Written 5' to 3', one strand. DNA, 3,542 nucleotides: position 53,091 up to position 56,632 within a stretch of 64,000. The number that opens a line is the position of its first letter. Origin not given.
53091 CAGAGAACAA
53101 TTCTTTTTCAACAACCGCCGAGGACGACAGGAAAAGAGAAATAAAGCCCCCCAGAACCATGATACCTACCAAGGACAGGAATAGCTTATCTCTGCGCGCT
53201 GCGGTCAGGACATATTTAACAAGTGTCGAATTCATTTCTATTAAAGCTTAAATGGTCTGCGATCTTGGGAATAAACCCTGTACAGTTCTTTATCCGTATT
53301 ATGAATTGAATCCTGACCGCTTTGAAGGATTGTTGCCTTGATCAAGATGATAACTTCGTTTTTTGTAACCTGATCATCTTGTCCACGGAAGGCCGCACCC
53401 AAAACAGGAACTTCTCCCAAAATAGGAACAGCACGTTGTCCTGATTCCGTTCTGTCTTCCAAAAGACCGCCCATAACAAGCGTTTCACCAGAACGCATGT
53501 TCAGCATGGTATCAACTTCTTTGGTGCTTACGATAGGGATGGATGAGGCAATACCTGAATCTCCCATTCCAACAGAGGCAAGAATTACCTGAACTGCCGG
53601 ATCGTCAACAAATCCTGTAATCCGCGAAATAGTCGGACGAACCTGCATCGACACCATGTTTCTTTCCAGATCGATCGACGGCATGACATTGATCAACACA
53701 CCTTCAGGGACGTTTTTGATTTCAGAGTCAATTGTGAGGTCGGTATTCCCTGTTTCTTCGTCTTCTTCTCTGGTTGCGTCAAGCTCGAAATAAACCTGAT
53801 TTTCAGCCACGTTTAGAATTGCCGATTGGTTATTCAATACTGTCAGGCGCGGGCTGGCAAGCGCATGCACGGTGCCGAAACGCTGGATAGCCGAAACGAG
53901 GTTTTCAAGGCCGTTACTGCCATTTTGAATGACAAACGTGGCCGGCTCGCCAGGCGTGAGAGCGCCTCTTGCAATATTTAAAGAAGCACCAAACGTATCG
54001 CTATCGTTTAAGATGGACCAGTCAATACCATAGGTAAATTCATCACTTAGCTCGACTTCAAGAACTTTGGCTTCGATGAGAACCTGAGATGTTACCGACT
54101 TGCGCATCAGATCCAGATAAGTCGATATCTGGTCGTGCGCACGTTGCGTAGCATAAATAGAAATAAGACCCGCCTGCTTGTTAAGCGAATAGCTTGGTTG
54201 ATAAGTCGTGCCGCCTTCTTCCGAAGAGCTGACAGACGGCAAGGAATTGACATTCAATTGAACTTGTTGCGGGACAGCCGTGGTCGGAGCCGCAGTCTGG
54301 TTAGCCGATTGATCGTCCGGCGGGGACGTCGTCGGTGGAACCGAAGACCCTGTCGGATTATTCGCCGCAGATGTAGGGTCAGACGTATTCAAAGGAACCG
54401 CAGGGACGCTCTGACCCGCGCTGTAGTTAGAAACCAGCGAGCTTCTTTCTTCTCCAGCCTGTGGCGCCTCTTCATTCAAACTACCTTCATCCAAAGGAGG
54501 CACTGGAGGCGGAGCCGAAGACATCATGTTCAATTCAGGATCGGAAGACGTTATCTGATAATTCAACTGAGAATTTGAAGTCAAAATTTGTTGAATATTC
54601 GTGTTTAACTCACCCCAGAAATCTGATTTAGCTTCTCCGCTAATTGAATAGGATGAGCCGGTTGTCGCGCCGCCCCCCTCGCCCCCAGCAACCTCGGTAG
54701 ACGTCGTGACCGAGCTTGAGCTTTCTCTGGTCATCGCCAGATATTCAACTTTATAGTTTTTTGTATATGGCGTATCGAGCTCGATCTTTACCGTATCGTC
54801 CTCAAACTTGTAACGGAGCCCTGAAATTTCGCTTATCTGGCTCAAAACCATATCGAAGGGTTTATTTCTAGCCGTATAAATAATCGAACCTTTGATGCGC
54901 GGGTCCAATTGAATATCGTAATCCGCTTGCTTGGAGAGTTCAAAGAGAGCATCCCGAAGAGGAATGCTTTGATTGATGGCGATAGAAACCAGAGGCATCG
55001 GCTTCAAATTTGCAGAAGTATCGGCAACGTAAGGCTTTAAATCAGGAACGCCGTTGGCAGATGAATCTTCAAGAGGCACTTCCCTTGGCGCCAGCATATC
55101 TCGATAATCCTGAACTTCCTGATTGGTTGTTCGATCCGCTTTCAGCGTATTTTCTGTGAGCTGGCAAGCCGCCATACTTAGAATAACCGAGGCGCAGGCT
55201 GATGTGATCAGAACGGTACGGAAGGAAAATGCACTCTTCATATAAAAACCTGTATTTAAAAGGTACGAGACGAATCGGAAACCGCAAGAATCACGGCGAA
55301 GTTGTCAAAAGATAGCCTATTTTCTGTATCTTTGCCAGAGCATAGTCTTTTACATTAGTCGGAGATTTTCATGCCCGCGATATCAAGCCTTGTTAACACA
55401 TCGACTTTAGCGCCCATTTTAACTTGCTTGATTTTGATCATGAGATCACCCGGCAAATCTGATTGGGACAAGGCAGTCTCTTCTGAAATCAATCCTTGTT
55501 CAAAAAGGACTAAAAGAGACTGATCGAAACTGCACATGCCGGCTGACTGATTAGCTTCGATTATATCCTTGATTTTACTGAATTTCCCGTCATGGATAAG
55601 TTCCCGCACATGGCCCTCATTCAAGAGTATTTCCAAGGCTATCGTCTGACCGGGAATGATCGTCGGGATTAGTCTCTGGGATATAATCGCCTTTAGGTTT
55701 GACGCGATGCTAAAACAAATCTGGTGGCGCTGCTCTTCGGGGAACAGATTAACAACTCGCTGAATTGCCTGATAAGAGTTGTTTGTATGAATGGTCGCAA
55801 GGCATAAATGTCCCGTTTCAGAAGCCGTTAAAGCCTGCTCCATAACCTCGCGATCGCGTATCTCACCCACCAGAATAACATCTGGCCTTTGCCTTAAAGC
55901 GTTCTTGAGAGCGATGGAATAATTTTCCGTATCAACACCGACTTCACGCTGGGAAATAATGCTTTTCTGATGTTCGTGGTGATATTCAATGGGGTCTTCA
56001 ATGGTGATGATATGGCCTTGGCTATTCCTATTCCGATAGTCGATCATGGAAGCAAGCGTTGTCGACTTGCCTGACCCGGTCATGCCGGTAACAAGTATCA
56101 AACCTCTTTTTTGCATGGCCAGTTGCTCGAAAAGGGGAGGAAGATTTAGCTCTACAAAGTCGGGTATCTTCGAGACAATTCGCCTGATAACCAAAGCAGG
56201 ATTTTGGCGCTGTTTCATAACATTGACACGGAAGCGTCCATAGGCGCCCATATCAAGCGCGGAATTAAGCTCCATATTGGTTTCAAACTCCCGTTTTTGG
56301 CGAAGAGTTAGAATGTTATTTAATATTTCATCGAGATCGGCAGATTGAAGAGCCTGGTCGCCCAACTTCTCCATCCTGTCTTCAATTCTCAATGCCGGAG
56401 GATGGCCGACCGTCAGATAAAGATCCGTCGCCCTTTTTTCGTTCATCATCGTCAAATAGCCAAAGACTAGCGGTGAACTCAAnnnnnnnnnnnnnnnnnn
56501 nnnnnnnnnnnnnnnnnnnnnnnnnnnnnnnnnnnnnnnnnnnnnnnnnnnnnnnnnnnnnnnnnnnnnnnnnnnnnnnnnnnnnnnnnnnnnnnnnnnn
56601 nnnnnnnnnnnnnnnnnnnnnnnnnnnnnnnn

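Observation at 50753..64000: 13-gene type IV pilus-like supercluster with an unusual parts list in an alphaproteobacterial backbone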

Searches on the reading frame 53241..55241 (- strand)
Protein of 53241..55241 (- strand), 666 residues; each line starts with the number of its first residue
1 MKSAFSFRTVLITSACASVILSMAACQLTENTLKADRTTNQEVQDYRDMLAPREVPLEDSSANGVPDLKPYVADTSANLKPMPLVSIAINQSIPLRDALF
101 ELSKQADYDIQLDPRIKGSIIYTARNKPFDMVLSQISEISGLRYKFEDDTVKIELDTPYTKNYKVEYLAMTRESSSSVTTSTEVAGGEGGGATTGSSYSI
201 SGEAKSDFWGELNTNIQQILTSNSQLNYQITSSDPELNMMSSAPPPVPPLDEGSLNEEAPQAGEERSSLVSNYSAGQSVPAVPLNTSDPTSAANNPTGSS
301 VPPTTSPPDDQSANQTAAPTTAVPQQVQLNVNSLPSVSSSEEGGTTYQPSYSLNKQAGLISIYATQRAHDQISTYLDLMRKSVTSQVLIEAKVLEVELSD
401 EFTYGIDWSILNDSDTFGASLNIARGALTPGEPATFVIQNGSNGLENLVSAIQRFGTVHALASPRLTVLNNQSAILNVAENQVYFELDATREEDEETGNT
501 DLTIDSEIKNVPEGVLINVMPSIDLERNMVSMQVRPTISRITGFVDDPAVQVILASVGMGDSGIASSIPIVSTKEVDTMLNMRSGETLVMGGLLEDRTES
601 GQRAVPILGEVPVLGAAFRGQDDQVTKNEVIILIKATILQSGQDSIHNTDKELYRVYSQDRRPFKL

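Call 6: search_protein_families(library=pfam, max_evalue=0.01, proteins=[window:53241-55241:-])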
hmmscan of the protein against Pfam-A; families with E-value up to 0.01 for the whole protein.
window:53241-55241:- (666 aa): 2 families
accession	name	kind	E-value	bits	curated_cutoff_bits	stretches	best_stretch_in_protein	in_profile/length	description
PF00263.26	Secretin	-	1.2e-31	110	27.5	1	452-639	2-168/169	Bacterial type II and III secretion system protein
PF07655.18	Secretin_N_2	-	1.1e-06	29.5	23.4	1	160-224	1-81/91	Secretin N-terminal domain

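Call 8: search_protein_families(library=ncbifam, max_evalue=0.01, proteins=[window:53241-55241:-])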
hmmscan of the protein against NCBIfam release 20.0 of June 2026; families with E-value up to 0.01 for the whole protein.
window:53241-55241:- (666 aa): 9 families
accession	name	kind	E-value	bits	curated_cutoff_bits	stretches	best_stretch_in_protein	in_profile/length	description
TIGR02519.1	pilus_MshL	equivalog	1.3e-61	208.1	250.2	1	351-639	1-290/290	pilus (MSHA type) biogenesis protein MshL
TIGR02517.1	type_II_gspD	equivalog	4.5e-30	104.7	351.35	1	362-644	314-595/600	type II secretion system secretin GspD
NF042912.1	Amuc_1098_fam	equivalog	3e-24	85.1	750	2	514-642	665-799/805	Amuc_1098 family type IV pilus outer membrane protein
TIGR02515.1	IV_pilus_PilQ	subfamily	1.4e-22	80.3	284.35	1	524-639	315-427/428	type IV pilus secretin PilQ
TIGR02520.1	pilus_B_mal_scr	equivalog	3.3e-22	78.7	287.65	2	287-634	184-509/513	PilN family type IVB pilus formation outer membrane protein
TIGR02516.1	type_III_yscC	equivalog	5e-20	71.5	238.45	1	384-640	233-462/463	type III secretion system outer membrane ring subunit SctC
NF011873.0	PRK15346.1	equivalog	6.7e-16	58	524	1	566-643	421-498/499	EscC/YscC/HrcC family type III secretion system outer membrane ring protein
NF010083.0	PRK13568.1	equivalog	2.5e-15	56.2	554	1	522-640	302-418/419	DNA uptake porin HofQ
NF007851.2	PRK10560.1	exception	1.1e-12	47.5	598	1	571-640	341-410/412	DNA uptake porin HofQ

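Call 82: search_solved_structures(query=window:53241-55241:-, max_evalue=1e-10)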
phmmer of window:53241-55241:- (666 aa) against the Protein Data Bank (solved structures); distinct sequences matched with E-value up to 1e-10: 10.
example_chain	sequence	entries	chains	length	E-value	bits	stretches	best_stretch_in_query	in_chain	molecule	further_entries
6i1x_A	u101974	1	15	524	3.4e-13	52.1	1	371-643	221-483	Type II secretion system protein D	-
5wq7_A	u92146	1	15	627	1.1e-12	50.5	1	351-662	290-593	Putative type II secretion system protein D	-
9k8v_A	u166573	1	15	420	1.2e-12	50.3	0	385-646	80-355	General secretion pathway protein D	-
6i1y_A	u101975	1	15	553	1.5e-12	50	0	514-649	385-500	General secretion pathway protein GspD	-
7ofh_A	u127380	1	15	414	1.8e-12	49.7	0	359-640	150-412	Virion export protein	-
5wq9_A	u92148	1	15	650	2.1e-12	49.5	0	446-646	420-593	Type II secretion system protein D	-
5wq8_A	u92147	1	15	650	5.9e-12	48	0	386-646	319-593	Type II secretion system protein D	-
5wln_G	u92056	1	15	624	1.8e-11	46.4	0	373-641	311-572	Type II secretion system protein D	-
6hcg_A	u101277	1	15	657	2.9e-11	45.8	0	385-646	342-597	Type II secretion system protein D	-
5w68_A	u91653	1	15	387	8.5e-11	44.2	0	448-644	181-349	Putative type II secretion protein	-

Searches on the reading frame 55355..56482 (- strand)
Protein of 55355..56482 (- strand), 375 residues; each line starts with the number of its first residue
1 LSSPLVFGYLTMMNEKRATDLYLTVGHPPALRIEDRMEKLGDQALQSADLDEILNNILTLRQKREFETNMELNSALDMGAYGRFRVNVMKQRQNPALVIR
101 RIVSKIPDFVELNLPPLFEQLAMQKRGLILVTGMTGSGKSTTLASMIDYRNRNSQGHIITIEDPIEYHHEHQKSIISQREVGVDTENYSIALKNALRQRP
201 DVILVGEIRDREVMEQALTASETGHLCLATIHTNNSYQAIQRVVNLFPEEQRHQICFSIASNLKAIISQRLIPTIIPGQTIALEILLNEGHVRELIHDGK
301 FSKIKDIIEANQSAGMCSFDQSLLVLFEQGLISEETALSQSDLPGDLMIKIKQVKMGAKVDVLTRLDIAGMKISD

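Call 6: search_protein_families(library=pfam, max_evalue=0.01, proteins=[window:55355-56482:-])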
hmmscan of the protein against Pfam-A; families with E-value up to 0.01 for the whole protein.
window:55355-56482:- (375 aa): 9 families
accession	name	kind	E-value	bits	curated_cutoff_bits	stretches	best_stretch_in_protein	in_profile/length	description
PF00437.27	T2SSE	-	1.9e-48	165.4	24.9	1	83-277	93-283/370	Type II/IV secretion system protein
PF13555.12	AAA_29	-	0.0011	19.2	27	1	120-143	16-39/61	P-loop containing region of AAA domain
PF01935.23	DUF87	-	0.0012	19.4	23.2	1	130-178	27-81/220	Helicase HerA, central domain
PF25199.1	nSTAND_NTPase5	-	0.0017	18.6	34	1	122-178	37-93/145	Novel STAND NTPase 5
PF13191.12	AAA_16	-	0.0019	19.2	32.6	1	117-165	15-60/167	AAA ATPase domain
PF13401.12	AAA_22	-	0.0024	18.6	27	1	125-155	4-33/130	AAA domain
PF00005.33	ABC_tran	-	0.0027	18.7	25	1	123-187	8-67/137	ABC transporter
PF20720.3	nSTAND3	-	0.0077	16.4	27.2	0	123-166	14-56/155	Novel STAND NTPase 3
PF13173.12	AAA_14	-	0.0084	16.6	27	0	127-176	3-54/129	AAA domain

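Call 8: search_protein_families(library=ncbifam, max_evalue=0.01, proteins=[window:55355-56482:-])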
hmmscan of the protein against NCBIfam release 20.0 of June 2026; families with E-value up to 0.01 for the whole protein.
window:55355-56482:- (375 aa): 23 families
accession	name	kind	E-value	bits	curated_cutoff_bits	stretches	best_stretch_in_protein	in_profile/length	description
TIGR01420.1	pilT_fam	subfamily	4.7e-128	427.2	319.1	1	10-343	6-340/343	PilT/PilU family type 4a pilus ATPase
TIGR02525.1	plasmid_TraJ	equivalog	1.1e-49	169.4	368.3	1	74-337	92-363/372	plasmid transfer ATPase TraJ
NF041000.1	ATPase_ComGA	equivalog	1.3e-40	139.1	300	1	83-273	81-266/267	competence type IV pilus ATPase ComGA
TIGR02524.1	dot_icm_DotB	equivalog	3.3e-39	135.1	463.3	1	13-335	13-348/358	Dot/Icm type IV secretion system ATPase DotB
TIGR02533.1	type_II_gspE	equivalog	4.2e-39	134.5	630.25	1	118-277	235-384/486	type II secretion system ATPase GspE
TIGR02538.1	type_IV_pilB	equivalog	1.1e-33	116.7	675.65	1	124-272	314-452/564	type IV-A pilus assembly ATPase PilB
NF007755.0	PRK10436.1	equivalog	3.2e-33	115.1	617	1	118-275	211-358/465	type II secretion system protein GspE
NF053534.1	T4PilAsmATPsTfpB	equivalog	3.3e-30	105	850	1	118-307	328-505/584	type IV pilus assembly ATPase TfpB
NF058587.1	archaellum_moto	equivalog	8.7e-20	70.9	550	1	122-243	271-393/527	archaellum flagellar ATPase motor FlaI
TIGR02788.1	VirB11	equivalog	4e-19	68.8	249.95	1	118-252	136-271/308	P-type DNA transfer ATPase VirB11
TIGR02782.1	TrbB_P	equivalog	9.5e-19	67.8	304.55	1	122-267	132-276/303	P-type conjugative transfer ATPase TrbB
TIGR03819.1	heli_sec_ATPase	hypoth_equivalog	1.1e-17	64.3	373.15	1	122-244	174-298/340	TadA family conjugal transfer-associated ATPase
NF010469.0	PRK13894.1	subfamily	7.6e-16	58.3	508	1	122-249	145-270/320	conjugal transfer ATPase TrbB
NF010407.0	PRK13833.1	subfamily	2.5e-14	53.4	499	1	121-268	139-284/323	conjugal transfer protein TrbB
NF010425.0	PRK13851.1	equivalog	4.9e-13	48.7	461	1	118-247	154-284/344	type IV secretion system protein VirB11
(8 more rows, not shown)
